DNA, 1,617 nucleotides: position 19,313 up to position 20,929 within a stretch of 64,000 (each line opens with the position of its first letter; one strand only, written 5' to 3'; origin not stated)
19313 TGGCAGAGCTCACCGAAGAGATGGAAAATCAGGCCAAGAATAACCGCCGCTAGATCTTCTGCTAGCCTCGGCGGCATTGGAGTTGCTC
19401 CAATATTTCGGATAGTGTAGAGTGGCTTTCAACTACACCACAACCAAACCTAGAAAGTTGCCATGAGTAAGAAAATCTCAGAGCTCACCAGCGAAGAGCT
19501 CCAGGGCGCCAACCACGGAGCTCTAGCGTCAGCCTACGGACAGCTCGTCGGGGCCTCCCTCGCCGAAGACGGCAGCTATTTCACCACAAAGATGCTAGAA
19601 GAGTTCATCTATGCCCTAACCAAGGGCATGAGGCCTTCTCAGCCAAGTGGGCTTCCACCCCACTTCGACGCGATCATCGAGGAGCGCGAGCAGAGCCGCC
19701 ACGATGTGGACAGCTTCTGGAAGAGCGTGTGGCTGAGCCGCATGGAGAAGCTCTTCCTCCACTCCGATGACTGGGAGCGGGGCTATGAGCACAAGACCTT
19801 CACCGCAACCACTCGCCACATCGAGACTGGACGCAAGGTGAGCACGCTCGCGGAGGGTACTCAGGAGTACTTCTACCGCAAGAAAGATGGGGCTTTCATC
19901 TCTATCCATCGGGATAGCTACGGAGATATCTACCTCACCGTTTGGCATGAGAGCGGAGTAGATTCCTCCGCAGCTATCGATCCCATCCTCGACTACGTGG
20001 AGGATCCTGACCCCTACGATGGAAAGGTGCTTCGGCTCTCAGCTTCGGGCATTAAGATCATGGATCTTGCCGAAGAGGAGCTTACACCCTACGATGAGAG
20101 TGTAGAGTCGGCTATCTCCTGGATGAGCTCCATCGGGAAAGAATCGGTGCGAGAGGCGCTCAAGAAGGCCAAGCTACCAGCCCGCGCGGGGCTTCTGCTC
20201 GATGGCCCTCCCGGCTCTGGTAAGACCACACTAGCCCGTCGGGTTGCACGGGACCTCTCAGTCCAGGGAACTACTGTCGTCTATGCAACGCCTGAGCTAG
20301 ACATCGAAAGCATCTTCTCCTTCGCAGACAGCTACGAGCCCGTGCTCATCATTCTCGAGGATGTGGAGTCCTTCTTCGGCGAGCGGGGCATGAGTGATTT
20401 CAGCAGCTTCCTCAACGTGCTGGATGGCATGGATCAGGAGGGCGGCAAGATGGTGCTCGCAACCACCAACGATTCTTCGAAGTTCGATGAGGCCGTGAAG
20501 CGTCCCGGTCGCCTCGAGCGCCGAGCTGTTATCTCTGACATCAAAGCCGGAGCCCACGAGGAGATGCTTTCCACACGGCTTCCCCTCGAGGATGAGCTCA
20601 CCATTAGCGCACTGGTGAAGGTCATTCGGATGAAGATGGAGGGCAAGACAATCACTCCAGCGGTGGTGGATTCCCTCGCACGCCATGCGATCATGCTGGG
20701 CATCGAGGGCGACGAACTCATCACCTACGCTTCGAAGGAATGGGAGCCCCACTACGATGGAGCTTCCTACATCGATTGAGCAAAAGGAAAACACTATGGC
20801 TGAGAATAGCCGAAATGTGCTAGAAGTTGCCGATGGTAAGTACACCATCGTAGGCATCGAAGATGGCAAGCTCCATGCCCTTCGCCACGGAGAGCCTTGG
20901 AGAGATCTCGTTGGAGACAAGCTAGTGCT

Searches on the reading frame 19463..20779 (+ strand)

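Call 58: search_protein_families(library=pfam, proteins=[window:19463-20779:+], max_evalue=0.001)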
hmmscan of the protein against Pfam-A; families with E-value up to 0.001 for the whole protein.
window:19463-20779:+ (438 aa): 9 families
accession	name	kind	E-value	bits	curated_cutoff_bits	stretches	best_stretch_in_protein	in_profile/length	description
PF00004.35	AAA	-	8.3e-17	62.3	21.2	1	244-357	1-129/131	ATPase family associated with various cellular activities (AAA)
PF20720.3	nSTAND3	-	3.9e-07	30.3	27.2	1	238-337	14-112/155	Novel STAND NTPase 3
PF25199.1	nSTAND_NTPase5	-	1.8e-06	28.3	34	1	223-306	23-110/145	Novel STAND NTPase 5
PF13191.12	AAA_16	-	1.5e-05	26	32.6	1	229-276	12-59/167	AAA ATPase domain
PF24883.2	NPHP3_N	-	0.0002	22.1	24.8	1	243-275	24-56/164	Nephrocystin 3, N-terminal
PF13401.12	AAA_22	-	0.00038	21.2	27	0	244-276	8-40/130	AAA domain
PF07728.20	AAA_5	-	0.00043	20.7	22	1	244-277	2-35/139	AAA domain (dynein-related subfamily)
PF03266.21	NTPase_1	-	0.00066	20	23.9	0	245-272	3-30/168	NTPase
PF13238.12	AAA_18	-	0.00097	20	29.4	0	245-270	2-26/128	AAA domain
